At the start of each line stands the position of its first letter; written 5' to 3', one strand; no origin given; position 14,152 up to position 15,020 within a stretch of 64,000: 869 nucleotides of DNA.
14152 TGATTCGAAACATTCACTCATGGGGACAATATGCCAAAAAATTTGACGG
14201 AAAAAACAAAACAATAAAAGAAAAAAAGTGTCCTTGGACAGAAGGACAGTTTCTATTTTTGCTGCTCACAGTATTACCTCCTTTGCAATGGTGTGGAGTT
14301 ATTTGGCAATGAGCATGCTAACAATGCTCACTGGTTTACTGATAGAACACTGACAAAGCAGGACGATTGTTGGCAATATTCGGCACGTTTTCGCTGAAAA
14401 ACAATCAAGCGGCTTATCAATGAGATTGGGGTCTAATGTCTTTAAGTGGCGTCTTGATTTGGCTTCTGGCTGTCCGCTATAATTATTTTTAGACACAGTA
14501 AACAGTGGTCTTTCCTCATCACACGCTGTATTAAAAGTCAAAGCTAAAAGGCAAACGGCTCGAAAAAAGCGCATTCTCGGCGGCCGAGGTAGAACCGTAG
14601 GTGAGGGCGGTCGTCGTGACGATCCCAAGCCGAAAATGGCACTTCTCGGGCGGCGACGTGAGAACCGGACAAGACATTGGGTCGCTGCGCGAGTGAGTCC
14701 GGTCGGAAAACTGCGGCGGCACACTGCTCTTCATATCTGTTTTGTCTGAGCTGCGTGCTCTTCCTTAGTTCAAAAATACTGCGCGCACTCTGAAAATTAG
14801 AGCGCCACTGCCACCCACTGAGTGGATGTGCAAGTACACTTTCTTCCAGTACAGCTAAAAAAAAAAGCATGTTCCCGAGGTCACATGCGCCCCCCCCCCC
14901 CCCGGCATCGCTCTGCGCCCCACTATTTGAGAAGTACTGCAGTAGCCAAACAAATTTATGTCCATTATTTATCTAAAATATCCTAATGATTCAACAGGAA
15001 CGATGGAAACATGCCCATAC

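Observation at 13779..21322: Two independent, oppositely oriented insertions of the same ~1.2-kb hAT-like element bracket mvp exons 11-13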

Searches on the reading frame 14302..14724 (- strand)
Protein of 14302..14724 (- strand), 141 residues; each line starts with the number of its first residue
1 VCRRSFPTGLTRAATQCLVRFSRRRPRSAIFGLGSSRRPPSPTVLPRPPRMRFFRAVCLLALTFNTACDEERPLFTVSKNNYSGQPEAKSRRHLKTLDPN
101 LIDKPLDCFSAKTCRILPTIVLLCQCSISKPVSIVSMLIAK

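Call 22: search_protein_families(library=pfam, max_evalue=1, proteins=[window:14302-14724:-])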
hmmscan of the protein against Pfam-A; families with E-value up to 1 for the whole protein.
seq(141 aa): 0 families

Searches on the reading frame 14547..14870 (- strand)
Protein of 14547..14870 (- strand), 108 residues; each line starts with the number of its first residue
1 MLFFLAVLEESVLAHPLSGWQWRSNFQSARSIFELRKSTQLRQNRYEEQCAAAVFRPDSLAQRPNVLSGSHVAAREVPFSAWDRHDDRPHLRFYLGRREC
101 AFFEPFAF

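Call 22: search_protein_families(library=pfam, max_evalue=1, proteins=[window:14547-14870:-])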
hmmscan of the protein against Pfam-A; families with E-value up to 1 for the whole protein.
seq(108 aa): 1 family
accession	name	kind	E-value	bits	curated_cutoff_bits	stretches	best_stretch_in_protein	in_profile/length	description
PF09704.15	Cas_Cas5d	-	0.16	12.4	23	1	86-107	132-154/217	CRISPR-associated protein (Cas_Cas5)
